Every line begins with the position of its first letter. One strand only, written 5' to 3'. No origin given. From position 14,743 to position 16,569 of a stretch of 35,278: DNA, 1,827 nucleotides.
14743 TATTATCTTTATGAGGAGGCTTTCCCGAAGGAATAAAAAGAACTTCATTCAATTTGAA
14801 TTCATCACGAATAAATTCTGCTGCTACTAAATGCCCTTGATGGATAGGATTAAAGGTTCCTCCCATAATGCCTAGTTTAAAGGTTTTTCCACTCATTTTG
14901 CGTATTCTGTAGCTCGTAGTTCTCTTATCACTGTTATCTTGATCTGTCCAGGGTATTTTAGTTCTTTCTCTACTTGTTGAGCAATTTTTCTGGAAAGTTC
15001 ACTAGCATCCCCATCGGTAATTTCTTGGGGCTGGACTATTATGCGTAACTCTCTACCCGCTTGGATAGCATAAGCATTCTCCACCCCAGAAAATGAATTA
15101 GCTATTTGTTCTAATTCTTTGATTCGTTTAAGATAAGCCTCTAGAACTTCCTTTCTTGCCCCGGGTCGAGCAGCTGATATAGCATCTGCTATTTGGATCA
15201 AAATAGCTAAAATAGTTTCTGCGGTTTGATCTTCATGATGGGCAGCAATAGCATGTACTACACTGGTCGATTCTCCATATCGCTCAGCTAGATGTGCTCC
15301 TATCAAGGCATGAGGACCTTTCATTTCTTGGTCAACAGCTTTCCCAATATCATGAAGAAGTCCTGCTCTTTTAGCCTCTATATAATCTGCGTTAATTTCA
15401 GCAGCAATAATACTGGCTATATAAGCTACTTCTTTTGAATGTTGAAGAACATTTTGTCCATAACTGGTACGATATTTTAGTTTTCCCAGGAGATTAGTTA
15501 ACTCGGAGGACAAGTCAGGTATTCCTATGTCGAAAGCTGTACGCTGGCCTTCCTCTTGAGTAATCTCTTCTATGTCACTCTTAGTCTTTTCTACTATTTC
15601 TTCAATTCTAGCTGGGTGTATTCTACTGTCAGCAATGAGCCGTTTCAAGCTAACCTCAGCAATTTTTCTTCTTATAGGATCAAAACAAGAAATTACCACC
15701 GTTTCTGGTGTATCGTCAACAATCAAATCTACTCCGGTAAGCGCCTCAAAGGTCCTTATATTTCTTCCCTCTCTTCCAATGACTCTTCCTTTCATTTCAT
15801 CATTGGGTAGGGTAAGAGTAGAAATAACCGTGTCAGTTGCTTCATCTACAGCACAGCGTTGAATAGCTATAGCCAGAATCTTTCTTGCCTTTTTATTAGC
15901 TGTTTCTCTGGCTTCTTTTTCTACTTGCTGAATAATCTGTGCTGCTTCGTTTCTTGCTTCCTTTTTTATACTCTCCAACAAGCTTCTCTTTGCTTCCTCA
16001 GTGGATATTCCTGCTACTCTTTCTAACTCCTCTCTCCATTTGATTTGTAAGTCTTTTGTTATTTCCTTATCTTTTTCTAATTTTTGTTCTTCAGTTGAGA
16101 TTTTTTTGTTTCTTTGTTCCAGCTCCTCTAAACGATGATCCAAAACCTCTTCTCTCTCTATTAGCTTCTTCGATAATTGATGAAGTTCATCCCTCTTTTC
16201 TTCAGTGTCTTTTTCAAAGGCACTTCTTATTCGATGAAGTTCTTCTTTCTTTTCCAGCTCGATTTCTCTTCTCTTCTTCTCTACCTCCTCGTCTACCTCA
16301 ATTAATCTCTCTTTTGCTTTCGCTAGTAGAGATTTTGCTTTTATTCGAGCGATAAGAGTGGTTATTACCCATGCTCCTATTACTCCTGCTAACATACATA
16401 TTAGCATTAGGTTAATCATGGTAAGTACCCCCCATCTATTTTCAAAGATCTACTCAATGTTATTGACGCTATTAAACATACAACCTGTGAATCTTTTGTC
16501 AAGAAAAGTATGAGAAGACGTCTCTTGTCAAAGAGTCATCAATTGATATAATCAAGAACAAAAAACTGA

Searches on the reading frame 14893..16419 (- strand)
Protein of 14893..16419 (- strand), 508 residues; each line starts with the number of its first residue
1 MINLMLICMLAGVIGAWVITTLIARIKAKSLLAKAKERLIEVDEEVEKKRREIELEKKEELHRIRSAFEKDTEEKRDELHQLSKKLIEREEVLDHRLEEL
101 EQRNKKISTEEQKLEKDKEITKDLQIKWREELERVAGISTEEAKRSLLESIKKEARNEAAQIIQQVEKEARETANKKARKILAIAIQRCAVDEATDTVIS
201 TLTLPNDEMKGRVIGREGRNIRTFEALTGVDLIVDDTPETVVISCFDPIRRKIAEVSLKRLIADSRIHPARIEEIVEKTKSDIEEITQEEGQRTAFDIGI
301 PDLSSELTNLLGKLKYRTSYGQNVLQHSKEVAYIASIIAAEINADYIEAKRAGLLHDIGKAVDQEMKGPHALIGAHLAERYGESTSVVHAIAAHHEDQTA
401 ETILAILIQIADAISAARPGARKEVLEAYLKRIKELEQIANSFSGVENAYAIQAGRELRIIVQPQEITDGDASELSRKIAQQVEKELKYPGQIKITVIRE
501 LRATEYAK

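Call 19: find_related_loci(query=window:14893-16419:-, collection=genome_contigs, flank=10000)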
Query window:14893-16419:- (508 aa) in genome_contigs; peptide patterns used: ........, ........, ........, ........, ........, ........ (x = any residue, [..] = any of these).
599 stretches matched a pattern (row limit reached: there are more); 544 encode a relative of the query (tblastn E <= 1e-3); the best 80 are kept; 80 distinct loci.
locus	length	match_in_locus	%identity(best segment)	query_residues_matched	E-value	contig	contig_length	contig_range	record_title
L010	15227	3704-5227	97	1-508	0e+0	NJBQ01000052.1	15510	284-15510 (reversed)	MAG: Candidatus Aerophobetes bacterium Ae_b3a 3106, whole genome shotgun sequence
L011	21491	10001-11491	55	12-508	4e-177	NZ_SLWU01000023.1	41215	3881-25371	Caldanaerobacter subterraneus strain DSM 13054 Ga0310466_123, whole genome shotgun sequence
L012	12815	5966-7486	52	1-508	1e-176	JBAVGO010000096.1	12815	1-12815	MAG: Lutisporaceae bacterium isolate MFD06945_ilm_asm_bin8 k127_44310, whole genome shotgun sequence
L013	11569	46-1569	54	1-508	1e-176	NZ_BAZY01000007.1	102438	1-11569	Thermoanaerobacter thermocopriae JCM 7501, whole genome shotgun sequence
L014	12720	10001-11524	54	1-508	1e-175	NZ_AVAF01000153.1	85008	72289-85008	MAG: Thermoanaerobacter sp. A7A NODE_4708.4_length_85008_cov_136.974808, whole genome shotgun sequence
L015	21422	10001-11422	56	35-508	1e-174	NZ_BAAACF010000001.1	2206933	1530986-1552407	Clostridium malenominatum strain JCM 1405 sequence01, whole genome shotgun sequence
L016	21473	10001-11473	55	17-508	2e-173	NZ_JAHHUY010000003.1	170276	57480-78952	Clostridium tyrobutyricum strain FAM25158=Cl_52 NODE_3_length_170276_cov_134.580330, whole genome shotgun sequence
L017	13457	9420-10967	54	3-508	6e-173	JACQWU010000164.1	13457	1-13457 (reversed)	MAG: Candidatus Desantisbacteria bacterium isolate NC_groundwater_1497_Pr4_B-0.1um_33_3 SR1-18-B1_scaffold_235205, whole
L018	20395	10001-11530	54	2-508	1e-172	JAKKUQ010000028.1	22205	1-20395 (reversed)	MAG: Thermosediminibacteraceae bacterium isolate bin 27 NODE_142_length_22205_cov_169.046862, whole genome shotgun seque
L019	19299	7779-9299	53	2-508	8e-173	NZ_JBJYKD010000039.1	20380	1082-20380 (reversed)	Thermoanaerobacterium sp. DL9XJH110 NODE_39_length_20380_cov_181.057676, whole genome shotgun sequence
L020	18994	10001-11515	53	4-508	1e-172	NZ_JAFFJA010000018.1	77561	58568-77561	Tepidanaerobacter sp. GT38 sequence018, whole genome shotgun sequence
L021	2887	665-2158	54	7-508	0e+0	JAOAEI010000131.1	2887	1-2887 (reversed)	MAG: Caloramator sp. isolate SKW256 NODE_131_length_2887_cov_29.273310, whole genome shotgun sequence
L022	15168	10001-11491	55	11-508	4e-172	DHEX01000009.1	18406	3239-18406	MAG TPA_asm: Clostridiaceae bacterium UBA4839 UBA4839_contig_1157, whole genome shotgun sequence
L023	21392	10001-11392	56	45-508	1e-171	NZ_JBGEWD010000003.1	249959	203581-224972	Clostridium moutaii strain MT-5 Scaffold3, whole genome shotgun sequence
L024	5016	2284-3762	54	16-508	4e-175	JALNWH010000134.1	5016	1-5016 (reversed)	MAG: Bacillota bacterium isolate SO_2016_LW2 bin 104 scaffold39401_LW138R_2016, whole genome shotgun sequence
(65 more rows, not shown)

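Call 42: find_homologous_proteins(query=window:14893-16419:-, max_evalue=1e-100)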
Query window:14893-16419:- (508 aa): 8000 proteins with E <= 1e-100 among 8000 candidates; the best 120 are listed.
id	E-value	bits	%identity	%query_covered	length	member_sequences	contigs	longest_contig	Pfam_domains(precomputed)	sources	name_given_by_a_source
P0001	0.0e+0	1044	100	100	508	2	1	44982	PF08668.19,PF00013.36,PF12072.14,PF01966.29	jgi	-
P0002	0.0e+0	1024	100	98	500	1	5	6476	PF08668.19,PF00013.36,PF12072.14,PF01966.29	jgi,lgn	-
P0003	0.0e+0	1024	100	98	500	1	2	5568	PF08668.19,PF00013.36,PF12072.14,PF01966.29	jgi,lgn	-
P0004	0.0e+0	1023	97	100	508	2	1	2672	PF08668.19,PF00013.36,PF12072.14,PF01966.29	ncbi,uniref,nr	ncbi:ribonuclease Y [Candidatus Aerophobetes bacterium]|uniref:Ribonuclease Y n=1 Tax=Aerophobetes b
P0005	0.0e+0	1020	97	100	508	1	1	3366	PF08668.19,PF00013.36,PF12072.14,PF01966.29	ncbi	ncbi:Ribonuclease Y [subsurface metagenome]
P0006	0.0e+0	1020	97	100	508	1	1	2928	PF08668.19,PF00013.36,PF12072.14,PF01966.29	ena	-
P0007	0.0e+0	1018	97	100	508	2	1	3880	PF08668.19,PF00013.36,PF12072.14,PF01966.29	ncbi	-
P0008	0.0e+0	1016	96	100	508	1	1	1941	PF08668.19,PF00013.36,PF12072.14,PF01966.29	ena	-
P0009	0.0e+0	1016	96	100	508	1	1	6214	PF08668.19,PF00013.36,PF12072.14,PF01966.29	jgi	-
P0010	0.0e+0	1015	97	100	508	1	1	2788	PF08668.19,PF00013.36,PF12072.14,PF01966.29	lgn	-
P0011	0.0e+0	1015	96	100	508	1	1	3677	PF08668.19,PF00013.36,PF12072.14,PF01966.29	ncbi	-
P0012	0.0e+0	1013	96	100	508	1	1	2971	PF08668.19,PF00013.36,PF12072.14,PF01966.29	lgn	-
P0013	0.0e+0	1010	96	100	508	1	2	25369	PF08668.19,PF00013.36,PF12072.14,PF01966.29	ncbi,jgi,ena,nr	ncbi:MAG: ribonuclease Y [Clostridia bacterium]|jgi:ribonuclease Y|nr:ribonuclease Y [Clostridia bac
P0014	2.9e-298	1007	98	98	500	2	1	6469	PF08668.19,PF00013.36,PF12072.14,PF01966.29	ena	-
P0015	4.3e-298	1007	98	98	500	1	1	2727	PF08668.19,PF00013.36,PF12072.14,PF01966.29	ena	-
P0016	1.2e-297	1005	95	100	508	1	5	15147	PF08668.19,PF00013.36,PF12072.14,PF01966.29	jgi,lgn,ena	-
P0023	1.9e-296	1001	95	100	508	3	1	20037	PF08668.19,PF00013.36,PF12072.14,PF01966.29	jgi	-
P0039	2.4e-257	872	85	96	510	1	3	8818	PF08668.19,PF00013.36,PF12072.14,PF01966.29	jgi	-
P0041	1.7e-246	837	77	100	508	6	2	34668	PF08668.19,PF00013.36,PF12072.14,PF01966.29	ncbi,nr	ncbi:ribonuclease Y [Candidatus Aerophobetes bacterium]|nr:ribonuclease Y [Candidatus Aerophobetes b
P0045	2.7e-243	826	77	100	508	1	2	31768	PF08668.19,PF00013.36,PF12072.14,PF01966.29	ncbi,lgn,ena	-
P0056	5.1e-232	789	74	100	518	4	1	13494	PF00013.36,PF12072.14,PF01966.29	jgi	jgi:ribonuclease Y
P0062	5.1e-219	746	70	100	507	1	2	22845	PF00013.36,PF12072.14,PF01966.29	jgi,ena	-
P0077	9.4e-212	722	69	97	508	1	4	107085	PF08668.19,PF12072.14,PF01966.29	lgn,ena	-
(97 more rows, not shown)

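Call 43: find_encoding_contigs(protein=P0013, flank=10000, max_places=3)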
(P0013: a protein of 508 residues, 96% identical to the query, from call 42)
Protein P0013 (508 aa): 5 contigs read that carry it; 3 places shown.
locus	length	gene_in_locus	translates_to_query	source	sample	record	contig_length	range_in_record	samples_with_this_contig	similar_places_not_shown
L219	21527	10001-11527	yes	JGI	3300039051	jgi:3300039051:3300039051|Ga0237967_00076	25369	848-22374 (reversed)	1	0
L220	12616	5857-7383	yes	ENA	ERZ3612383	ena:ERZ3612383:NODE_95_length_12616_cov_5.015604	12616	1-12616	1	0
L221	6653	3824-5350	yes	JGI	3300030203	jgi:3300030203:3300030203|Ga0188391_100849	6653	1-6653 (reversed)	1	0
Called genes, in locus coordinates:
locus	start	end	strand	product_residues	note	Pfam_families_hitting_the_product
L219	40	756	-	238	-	PF10920:DUF2705 (weak), PF12679:ABC2_membrane_2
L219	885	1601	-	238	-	PF13175:AAA_15 (faint), PF13476:AAA_23 (weak), PF00005:ABC_tran, PF13304:AAA_21 (faint)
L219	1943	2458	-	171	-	-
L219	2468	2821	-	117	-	-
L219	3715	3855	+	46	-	-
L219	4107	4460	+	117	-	-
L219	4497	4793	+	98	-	PF02604:PhdYeFM_antitox (weak)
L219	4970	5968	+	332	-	PF13505:OMP_b-brl (faint)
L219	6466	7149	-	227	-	PF02254:TrkA_N, PF03446:NAD_binding_2 (weak), PF03721:UDPG_MGDP_dh_N (weak), PF02080:TrkA_C (weak)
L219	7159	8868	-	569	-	PF02386:TrkH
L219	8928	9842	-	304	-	PF04055:Radical_SAM (weak)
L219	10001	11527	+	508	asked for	PF12072:RNase_Y_N, PF00013:KH_1 (weak), PF08668:HDOD (faint), PF01966:HD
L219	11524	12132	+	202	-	PF01467:CTP_transf_like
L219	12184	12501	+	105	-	PF02410:RsfS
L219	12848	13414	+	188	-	-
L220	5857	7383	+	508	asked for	PF12072:RNase_Y_N, PF00013:KH_1 (weak), PF08668:HDOD (faint), PF01966:HD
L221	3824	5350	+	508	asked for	PF12072:RNase_Y_N, PF00013:KH_1 (weak), PF08668:HDOD (faint), PF01966:HD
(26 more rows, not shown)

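Call 44: find_encoding_contigs(protein=P0041, flank=10000, max_places=3)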
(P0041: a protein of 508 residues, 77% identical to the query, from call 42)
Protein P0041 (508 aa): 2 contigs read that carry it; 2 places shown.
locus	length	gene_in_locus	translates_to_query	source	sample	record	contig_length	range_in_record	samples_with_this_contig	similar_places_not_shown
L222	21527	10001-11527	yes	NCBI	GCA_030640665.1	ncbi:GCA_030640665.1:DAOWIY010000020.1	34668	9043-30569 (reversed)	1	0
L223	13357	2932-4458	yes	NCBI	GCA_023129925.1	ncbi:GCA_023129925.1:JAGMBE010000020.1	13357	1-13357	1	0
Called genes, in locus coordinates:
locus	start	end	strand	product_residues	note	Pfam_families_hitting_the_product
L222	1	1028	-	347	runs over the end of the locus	PF01321:Creatinase_N, PF00557:Peptidase_M24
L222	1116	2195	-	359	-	PF00483:NTP_transferase, PF12804:NTP_transf_3 (weak), PF22640:ManC_GMP_beta-helix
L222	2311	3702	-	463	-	PF00202:Aminotran_3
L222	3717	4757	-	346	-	PF11495:TrmB_EBD_N (faint), PF13091:PLDc_2, PF24217:DUF7436 (faint), PF07894:SACK1 (faint), PF00614:PLDc (faint), PF13091:PLDc_2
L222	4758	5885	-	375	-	PF00696:AA_kinase, PF01472:PUA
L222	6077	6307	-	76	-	-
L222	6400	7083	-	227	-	PF02254:TrkA_N, PF03721:UDPG_MGDP_dh_N (faint), PF02080:TrkA_C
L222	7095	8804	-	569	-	PF02386:TrkH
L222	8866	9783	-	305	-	PF04055:Radical_SAM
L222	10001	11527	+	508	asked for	PF12072:RNase_Y_N, PF00013:KH_1 (weak), PF08668:HDOD (faint), PF01966:HD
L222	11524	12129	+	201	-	PF01467:CTP_transf_like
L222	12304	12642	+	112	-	PF02410:RsfS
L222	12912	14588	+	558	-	PF00920:ILVD_EDD_N, PF24877:ILV_EDD_C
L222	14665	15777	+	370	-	PF00155:Aminotran_1_2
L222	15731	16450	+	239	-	PF02224:Cytidylate_kin, PF13189:Cytidylate_kin2, PF13238:AAA_18 (weak), PF01202:SKI (faint), PF13207:AAA_17 (faint)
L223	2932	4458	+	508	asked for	PF12072:RNase_Y_N, PF00013:KH_1 (weak), PF08668:HDOD (faint), PF01966:HD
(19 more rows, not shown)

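Call 45: find_encoding_contigs(protein=P0077, flank=10000, max_places=3)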
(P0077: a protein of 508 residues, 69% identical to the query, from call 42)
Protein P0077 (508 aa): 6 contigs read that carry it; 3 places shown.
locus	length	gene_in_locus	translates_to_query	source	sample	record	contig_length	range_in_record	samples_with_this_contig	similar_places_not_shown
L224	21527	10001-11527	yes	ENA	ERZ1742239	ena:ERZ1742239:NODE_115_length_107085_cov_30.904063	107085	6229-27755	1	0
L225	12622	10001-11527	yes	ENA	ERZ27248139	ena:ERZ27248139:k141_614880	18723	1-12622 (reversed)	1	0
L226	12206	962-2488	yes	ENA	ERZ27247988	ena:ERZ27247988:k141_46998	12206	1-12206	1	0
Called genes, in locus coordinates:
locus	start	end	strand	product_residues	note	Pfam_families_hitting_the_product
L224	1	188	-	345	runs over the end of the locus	PF13524:Glyco_trans_1_2 (weak)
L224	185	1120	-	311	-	PF00251:Glyco_hydro_32N (weak), PF04041:Glyco_hydro_130, PF04616:Glyco_hydro_43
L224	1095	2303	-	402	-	-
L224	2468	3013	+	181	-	PF01862:PvlArgDC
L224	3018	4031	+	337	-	PF01916:DS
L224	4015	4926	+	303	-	PF00491:Arginase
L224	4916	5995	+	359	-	PF06144:DNA_pol3_delta (faint), PF21694:DNA_pol3_delta_C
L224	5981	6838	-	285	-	PF00763:THF_DHG_CYH, PF02882:THF_DHG_CYH_C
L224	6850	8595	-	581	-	PF01268:FTHFS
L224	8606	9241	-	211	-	PF01227:GTP_cyclohydroI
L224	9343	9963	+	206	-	PF02525:Flavodoxin_2, PF03358:FMN_red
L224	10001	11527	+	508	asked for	PF12072:RNase_Y_N, PF08668:HDOD (faint), PF01966:HD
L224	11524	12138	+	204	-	PF01467:CTP_transf_like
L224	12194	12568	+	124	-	PF02410:RsfS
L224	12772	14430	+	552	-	PF00920:ILVD_EDD_N, PF24877:ILV_EDD_C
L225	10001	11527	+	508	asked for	PF12072:RNase_Y_N, PF08668:HDOD (faint), PF01966:HD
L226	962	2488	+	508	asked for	PF12072:RNase_Y_N, PF08668:HDOD (faint), PF01966:HD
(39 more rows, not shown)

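Call 65: find_encoding_contigs(protein=P0056, flank=10000, max_places=2)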
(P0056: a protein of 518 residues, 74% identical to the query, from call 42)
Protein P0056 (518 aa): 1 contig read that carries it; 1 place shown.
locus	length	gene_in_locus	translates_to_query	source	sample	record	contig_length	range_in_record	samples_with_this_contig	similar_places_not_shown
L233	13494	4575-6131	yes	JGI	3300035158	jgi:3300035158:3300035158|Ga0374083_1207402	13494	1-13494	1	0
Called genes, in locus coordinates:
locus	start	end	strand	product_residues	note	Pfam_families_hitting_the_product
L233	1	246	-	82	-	?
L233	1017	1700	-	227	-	PF02254:TrkA_N, PF02080:TrkA_C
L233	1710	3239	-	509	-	PF02386:TrkH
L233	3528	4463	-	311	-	PF04055:Radical_SAM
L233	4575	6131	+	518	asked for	PF12072:RNase_Y_N, PF00013:KH_1 (weak), PF01966:HD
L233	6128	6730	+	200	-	PF01467:CTP_transf_like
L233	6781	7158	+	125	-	PF02410:RsfS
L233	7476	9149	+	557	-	PF00920:ILVD_EDD_N, PF24877:ILV_EDD_C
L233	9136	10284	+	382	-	PF00155:Aminotran_1_2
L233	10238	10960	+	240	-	PF02224:Cytidylate_kin, PF13189:Cytidylate_kin2 (weak), PF13238:AAA_18 (faint)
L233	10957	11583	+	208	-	PF01553:Acyltransferase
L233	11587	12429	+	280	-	PF02401:LYTB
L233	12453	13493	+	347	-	?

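Call 66: find_encoding_contigs(protein=P0062, flank=10000, max_places=2)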
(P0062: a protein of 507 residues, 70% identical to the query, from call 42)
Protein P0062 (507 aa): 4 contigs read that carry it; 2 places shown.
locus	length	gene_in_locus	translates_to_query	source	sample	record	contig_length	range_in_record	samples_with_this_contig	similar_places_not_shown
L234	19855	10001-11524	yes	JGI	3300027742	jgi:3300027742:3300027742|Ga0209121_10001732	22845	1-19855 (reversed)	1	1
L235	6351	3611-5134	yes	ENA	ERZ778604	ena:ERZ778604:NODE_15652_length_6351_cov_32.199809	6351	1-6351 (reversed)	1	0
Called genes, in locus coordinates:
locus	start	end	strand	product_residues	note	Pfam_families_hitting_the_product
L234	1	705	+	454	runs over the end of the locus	PF00871:Acetate_kinase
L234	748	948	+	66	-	PF01783:Ribosomal_L32p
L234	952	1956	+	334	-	PF01515:PTA_PTB (weak), PF02504:FA_synthesis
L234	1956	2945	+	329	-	PF00108:Thiolase_N, PF08545:ACP_syn_III, PF08541:ACP_syn_III_C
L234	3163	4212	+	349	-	PF13598:DUF4139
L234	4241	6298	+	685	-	PF00009:GTP_EFTU, PF01926:MMR_HSR1 (weak), PF22042:EF-G_D2, PF03144:GTP_EFTU_D2, PF14492:EFG_III, PF03764:EFG_IV, PF00679:EFG_C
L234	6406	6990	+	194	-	PF02632:BioY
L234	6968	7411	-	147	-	PF12746:GNAT_acetyltran (weak), PF13302:Acetyltransf_3, PF13420:Acetyltransf_4 (weak), PF13527:Acetyltransf_9 (weak), PF00583:Acetyltransf_1, PF13673:Acetyltransf_10, PF13508:Acetyltransf_7, PF08445:FR47, +1 more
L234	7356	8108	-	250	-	PF00814:TsaD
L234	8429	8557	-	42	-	-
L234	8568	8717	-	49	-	-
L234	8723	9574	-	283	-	PF04055:Radical_SAM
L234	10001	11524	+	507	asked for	PF12072:RNase_Y_N, PF00013:KH_1 (weak), PF01966:HD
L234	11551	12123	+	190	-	PF01467:CTP_transf_like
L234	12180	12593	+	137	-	PF02410:RsfS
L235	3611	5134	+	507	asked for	PF12072:RNase_Y_N, PF00013:KH_1 (weak), PF01966:HD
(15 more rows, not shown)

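Call 67: find_encoding_contigs(protein=P0039, flank=10000, max_places=2)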
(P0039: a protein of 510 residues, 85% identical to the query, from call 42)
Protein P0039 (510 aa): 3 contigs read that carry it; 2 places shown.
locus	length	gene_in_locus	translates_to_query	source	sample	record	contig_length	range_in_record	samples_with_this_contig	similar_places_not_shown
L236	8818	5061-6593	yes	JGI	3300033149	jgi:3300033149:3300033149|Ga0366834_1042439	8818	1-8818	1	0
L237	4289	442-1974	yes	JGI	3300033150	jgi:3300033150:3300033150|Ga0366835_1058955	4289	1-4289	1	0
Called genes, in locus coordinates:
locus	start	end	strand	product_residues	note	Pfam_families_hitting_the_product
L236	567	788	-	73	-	-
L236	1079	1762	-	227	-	PF02254:TrkA_N, PF03446:NAD_binding_2 (weak), PF03807:F420_oxidored (faint), PF02080:TrkA_C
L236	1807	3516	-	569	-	PF02386:TrkH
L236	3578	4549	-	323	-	PF04055:Radical_SAM (weak)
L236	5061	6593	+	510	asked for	PF12072:RNase_Y_N, PF00013:KH_1 (weak), PF08668:HDOD (faint), PF01966:HD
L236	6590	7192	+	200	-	PF01467:CTP_transf_like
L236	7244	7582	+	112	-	PF02410:RsfS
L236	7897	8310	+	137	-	-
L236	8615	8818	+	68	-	?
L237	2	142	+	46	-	?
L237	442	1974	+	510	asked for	PF12072:RNase_Y_N, PF00013:KH_1 (weak), PF08668:HDOD (faint), PF01966:HD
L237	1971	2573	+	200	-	PF01467:CTP_transf_like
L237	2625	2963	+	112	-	PF02410:RsfS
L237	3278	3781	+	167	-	-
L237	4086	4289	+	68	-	?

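Call 79: find_encoding_contigs(protein=P0016, flank=10000, max_places=5)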
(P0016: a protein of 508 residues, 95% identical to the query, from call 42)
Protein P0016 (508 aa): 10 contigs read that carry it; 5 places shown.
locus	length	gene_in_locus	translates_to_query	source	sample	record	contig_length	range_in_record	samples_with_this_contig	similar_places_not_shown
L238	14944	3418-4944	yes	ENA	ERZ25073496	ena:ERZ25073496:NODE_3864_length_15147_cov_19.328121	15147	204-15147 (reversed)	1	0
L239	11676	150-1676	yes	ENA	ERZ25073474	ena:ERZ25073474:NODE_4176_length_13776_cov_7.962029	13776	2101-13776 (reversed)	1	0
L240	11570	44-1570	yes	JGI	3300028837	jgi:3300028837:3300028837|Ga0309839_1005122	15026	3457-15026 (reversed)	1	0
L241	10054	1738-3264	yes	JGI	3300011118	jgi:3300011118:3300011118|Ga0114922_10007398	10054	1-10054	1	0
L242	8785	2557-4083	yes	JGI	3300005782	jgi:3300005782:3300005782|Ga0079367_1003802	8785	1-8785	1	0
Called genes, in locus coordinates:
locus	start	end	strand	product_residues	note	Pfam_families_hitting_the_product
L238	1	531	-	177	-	?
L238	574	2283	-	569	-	PF02386:TrkH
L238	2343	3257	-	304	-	PF04055:Radical_SAM (weak)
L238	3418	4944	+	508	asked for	PF12072:RNase_Y_N, PF00013:KH_1 (weak), PF08668:HDOD (faint), PF01966:HD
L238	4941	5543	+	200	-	PF01467:CTP_transf_like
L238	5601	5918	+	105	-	PF02410:RsfS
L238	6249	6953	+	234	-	-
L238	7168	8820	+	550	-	PF00920:ILVD_EDD_N, PF24877:ILV_EDD_C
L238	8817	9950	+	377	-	PF00155:Aminotran_1_2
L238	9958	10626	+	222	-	PF02224:Cytidylate_kin, PF13189:Cytidylate_kin2 (weak)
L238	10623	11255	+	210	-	PF01553:Acyltransferase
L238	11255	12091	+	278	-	PF02401:LYTB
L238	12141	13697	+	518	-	PF13509:S1_2 (faint), PF21710:Spt6_S1 (faint), PF00575:S1, PF23459:S1_RRP5 (weak), PF00575:S1, PF23459:S1_RRP5 (weak)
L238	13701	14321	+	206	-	PF02660:G3P_acyltransf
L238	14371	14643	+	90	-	PF00216:Bac_DNA_binding, PF18291:HU-HIG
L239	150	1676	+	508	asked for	PF12072:RNase_Y_N, PF00013:KH_1 (weak), PF08668:HDOD (faint), PF01966:HD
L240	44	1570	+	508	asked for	PF12072:RNase_Y_N, PF00013:KH_1 (weak), PF08668:HDOD (faint), PF01966:HD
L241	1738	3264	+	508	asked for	PF12072:RNase_Y_N, PF00013:KH_1 (weak), PF08668:HDOD (faint), PF01966:HD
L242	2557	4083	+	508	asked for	PF12072:RNase_Y_N, PF00013:KH_1 (weak), PF08668:HDOD (faint), PF01966:HD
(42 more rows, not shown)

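Call 80: find_encoding_contigs(protein=P0023, flank=10000, max_places=3)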
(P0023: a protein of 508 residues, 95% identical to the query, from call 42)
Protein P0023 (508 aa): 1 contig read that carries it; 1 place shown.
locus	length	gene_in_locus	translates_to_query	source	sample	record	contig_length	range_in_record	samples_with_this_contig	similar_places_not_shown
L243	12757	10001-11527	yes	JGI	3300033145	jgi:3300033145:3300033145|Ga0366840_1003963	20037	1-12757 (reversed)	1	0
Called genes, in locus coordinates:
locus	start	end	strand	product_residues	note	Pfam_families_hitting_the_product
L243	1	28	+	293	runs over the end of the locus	PF01882:DUF58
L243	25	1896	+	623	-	PF07584:BatA, PF13519:VWA_2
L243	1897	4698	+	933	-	PF05762:VWA_CoxE (faint), PF00092:VWA, PF06707:DUF1194 (faint), PF13519:VWA_2, PF00092:VWA, PF13768:VWA_3, PF13519:VWA_2, PF07090:GATase1_like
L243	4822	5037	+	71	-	PF02604:PhdYeFM_antitox (weak)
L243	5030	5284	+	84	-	PF05016:ParE_toxin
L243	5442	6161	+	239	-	-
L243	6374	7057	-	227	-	PF02254:TrkA_N, PF02080:TrkA_C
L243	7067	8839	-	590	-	PF02386:TrkH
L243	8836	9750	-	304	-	PF04055:Radical_SAM (weak)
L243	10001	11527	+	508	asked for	PF12072:RNase_Y_N, PF00013:KH_1 (weak), PF08668:HDOD (faint), PF01966:HD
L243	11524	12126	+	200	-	PF01467:CTP_transf_like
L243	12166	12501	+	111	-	PF02410:RsfS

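Call 81: find_encoding_contigs(protein=P0045, flank=10000, max_places=3)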
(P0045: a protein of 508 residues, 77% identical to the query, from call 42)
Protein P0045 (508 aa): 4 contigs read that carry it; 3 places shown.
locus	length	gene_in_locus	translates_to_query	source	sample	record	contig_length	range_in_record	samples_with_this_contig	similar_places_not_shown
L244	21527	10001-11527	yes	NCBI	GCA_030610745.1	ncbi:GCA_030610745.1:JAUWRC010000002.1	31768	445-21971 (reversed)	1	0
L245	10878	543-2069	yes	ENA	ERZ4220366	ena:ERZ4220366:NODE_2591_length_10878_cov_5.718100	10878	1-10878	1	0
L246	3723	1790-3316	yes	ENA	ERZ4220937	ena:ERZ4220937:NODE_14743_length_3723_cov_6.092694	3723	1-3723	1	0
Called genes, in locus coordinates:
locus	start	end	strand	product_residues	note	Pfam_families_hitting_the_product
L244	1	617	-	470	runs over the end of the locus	PF26299:MurL_N, PF26298:MurL_epimerase_C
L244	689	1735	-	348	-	PF11495:TrmB_EBD_N (faint), PF13091:PLDc_2, PF24217:DUF7436 (faint), PF00614:PLDc (faint), PF07894:SACK1 (weak), PF13091:PLDc_2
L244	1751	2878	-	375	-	PF00696:AA_kinase, PF01472:PUA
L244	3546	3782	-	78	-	-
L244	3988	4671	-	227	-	PF02254:TrkA_N, PF02080:TrkA_C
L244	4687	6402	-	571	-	PF02386:TrkH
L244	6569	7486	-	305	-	PF04055:Radical_SAM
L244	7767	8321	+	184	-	PF13560:HTH_31, PF01381:HTH_3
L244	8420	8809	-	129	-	PF02452:PemK_toxin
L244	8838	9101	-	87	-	PF01402:RHH_1 (faint)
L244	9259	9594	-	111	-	-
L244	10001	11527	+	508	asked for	PF12072:RNase_Y_N, PF08668:HDOD (faint), PF00013:KH_1 (weak), PF01966:HD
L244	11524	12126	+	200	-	PF01467:CTP_transf_like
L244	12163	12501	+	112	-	PF02410:RsfS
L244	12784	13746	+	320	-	-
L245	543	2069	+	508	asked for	PF12072:RNase_Y_N, PF08668:HDOD (faint), PF00013:KH_1 (weak), PF01966:HD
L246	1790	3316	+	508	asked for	PF12072:RNase_Y_N, PF08668:HDOD (faint), PF00013:KH_1 (weak), PF01966:HD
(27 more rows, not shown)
